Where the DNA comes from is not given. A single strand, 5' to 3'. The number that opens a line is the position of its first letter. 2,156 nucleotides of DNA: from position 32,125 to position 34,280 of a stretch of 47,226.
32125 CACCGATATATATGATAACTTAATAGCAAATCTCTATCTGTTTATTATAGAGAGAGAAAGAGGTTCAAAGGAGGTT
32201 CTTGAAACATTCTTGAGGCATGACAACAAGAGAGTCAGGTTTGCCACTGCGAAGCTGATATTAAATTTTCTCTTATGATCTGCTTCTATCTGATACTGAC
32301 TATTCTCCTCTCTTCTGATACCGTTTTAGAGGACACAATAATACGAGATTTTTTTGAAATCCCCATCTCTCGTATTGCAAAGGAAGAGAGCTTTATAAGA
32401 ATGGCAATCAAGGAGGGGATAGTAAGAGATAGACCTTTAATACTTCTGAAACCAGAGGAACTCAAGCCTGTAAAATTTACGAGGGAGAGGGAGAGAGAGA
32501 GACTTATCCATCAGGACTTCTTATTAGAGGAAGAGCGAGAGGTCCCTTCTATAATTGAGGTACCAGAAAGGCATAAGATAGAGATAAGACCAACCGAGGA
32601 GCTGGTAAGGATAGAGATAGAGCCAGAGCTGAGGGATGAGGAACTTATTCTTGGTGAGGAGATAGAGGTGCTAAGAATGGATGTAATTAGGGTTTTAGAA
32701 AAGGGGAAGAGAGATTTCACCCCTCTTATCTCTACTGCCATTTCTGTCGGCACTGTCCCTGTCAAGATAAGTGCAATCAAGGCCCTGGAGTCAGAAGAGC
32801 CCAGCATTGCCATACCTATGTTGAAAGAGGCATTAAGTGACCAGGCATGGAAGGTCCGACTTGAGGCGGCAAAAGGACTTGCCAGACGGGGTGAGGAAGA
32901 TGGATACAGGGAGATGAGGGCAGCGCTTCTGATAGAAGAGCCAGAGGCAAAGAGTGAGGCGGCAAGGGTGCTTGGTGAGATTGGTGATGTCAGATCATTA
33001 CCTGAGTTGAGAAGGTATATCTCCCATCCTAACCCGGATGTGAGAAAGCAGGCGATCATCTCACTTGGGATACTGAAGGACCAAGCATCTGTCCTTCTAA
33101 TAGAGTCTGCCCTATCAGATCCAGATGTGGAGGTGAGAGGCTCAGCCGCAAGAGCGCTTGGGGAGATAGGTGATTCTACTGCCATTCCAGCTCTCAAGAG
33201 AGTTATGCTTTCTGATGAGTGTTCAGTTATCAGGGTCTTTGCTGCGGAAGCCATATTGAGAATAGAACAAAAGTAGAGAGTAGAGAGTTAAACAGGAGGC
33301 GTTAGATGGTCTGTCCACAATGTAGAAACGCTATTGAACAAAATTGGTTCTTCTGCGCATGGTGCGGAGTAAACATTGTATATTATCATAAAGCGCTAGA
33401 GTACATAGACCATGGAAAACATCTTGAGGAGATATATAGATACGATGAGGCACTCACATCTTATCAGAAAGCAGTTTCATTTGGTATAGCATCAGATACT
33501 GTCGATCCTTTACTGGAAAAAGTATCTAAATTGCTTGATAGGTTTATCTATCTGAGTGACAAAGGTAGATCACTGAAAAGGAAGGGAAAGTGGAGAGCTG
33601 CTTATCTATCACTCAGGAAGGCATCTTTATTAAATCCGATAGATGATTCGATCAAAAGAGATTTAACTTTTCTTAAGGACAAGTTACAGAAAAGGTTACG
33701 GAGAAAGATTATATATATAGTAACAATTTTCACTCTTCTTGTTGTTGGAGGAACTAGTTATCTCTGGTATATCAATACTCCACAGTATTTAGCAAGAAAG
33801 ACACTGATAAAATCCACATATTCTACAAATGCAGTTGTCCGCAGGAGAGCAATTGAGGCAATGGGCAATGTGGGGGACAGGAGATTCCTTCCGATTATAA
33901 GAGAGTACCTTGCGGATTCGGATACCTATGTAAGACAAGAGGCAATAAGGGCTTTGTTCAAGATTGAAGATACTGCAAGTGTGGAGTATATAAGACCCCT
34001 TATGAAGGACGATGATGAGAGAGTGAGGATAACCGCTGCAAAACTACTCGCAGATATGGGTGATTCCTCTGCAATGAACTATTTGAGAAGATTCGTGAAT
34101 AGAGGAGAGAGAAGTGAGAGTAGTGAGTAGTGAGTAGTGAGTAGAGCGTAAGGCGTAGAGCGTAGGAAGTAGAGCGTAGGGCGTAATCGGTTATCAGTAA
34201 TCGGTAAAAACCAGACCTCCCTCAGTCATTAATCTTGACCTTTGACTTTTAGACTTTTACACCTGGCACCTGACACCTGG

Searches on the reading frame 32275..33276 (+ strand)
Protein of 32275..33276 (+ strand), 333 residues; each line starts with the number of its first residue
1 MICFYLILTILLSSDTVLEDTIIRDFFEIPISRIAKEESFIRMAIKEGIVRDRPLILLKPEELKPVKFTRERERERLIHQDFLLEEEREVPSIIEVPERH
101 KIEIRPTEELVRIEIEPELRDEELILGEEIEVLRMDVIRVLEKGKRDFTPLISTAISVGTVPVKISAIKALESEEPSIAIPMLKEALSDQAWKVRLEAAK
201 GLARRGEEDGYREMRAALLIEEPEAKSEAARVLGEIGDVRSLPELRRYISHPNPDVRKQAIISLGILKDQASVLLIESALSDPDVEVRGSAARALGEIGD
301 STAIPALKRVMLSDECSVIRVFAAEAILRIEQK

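Call 70: search_protein_families(library=pfam, proteins=[window:32275-33276:+], max_evalue=0.00001)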
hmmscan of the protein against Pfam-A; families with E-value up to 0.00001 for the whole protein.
window:32275-33276:+ (333 aa): 4 families
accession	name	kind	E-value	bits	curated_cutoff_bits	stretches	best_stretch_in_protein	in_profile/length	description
PF13646.12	HEAT_2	-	1.7e-29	102.4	27.7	2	221-272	12-63/88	HEAT repeats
PF02985.28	HEAT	-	1.3e-18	65.7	23.5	0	276-299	5-28/31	HEAT repeat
PF03130.22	HEAT_PBS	-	1.5e-15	56.3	20.9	0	287-311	1-25/27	PBS lyase HEAT-like repeat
PF13513.12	HEAT_EZ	-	7.6e-08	33.2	27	0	274-298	31-55/55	HEAT-like repeat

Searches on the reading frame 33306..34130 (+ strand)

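Call 70: search_protein_families(library=pfam, proteins=[window:33306-34130:+], max_evalue=0.00001)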
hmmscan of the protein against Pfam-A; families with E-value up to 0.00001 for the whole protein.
window:33306-34130:+ (274 aa): 4 families
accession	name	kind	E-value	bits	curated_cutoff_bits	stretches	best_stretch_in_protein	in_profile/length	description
PF13646.12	HEAT_2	-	4.8e-24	84.9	27.7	2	202-267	8-74/88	HEAT repeats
PF03130.22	HEAT_PBS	-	2.7e-11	43.2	20.9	0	178-204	1-27/27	PBS lyase HEAT-like repeat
PF02985.28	HEAT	-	5.9e-10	38.9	23.5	0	228-252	4-28/31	HEAT repeat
PF01602.26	Adaptin_N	-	1.7e-06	27.3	37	1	162-265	79-194/524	Adaptin N terminal region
